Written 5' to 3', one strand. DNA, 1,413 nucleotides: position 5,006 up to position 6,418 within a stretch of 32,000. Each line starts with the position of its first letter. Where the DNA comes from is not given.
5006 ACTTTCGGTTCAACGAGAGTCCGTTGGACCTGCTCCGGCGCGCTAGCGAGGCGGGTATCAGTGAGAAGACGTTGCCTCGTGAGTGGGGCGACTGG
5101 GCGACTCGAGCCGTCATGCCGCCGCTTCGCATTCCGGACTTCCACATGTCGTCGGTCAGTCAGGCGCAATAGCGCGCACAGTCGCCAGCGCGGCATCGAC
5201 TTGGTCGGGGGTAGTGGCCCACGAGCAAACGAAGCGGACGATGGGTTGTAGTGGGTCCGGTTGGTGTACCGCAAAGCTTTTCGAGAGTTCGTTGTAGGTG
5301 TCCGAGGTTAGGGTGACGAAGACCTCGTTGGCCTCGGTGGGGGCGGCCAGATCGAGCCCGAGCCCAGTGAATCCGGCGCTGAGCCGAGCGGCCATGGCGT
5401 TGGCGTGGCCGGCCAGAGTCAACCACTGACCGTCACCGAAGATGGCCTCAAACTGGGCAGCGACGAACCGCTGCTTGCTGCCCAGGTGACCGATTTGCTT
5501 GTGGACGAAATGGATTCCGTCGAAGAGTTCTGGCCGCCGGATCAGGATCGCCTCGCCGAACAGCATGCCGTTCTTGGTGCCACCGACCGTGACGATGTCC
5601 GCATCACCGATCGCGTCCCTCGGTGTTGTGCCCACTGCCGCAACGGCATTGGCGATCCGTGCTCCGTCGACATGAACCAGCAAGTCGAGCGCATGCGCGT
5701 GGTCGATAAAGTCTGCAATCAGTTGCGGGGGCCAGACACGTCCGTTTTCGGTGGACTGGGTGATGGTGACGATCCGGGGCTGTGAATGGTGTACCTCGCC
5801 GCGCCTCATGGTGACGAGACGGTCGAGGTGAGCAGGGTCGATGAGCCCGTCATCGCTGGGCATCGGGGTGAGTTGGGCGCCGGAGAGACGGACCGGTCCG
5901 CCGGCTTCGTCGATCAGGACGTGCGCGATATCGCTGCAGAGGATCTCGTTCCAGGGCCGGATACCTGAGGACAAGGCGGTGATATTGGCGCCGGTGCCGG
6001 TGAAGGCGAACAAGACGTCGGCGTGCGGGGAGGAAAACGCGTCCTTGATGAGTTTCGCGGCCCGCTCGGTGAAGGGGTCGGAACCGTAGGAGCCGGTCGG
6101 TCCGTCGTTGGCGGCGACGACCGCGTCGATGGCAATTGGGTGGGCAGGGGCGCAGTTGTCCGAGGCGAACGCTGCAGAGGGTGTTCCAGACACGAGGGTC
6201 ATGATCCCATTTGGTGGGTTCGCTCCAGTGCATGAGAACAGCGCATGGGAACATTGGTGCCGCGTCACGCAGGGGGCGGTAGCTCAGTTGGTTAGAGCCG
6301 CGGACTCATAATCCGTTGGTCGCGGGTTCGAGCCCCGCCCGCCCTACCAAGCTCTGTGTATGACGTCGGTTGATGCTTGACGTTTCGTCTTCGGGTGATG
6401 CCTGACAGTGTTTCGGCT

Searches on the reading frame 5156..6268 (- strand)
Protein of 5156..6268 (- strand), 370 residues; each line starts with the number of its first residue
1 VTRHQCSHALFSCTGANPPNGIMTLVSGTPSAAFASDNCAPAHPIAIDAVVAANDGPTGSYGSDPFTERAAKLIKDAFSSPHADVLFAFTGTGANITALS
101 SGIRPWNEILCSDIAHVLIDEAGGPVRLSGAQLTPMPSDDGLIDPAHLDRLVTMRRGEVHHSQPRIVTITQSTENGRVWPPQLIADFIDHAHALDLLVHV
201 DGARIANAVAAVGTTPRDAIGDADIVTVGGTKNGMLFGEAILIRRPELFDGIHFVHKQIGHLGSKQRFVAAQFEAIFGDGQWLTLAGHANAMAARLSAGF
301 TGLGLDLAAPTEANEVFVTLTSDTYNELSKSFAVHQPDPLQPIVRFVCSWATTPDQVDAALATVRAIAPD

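Call 12: search_protein_families(library=pfam, proteins=[window:5156-6268:-], max_evalue=0.01)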
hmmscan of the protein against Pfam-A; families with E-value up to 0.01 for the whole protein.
window:5156-6268:- (370 aa): 1 family
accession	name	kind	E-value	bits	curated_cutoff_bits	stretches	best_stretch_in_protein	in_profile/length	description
PF01212.27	Beta_elim_lyase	-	2.1e-43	149.2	27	1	34-320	2-285/288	Beta-eliminating lyase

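Call 16: find_encoding_contigs(protein=window:5156-6268:-, flank=10000, max_places=6)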
Protein window:5156-6268:- (370 aa): no gene with exactly this product is on record in the collection.
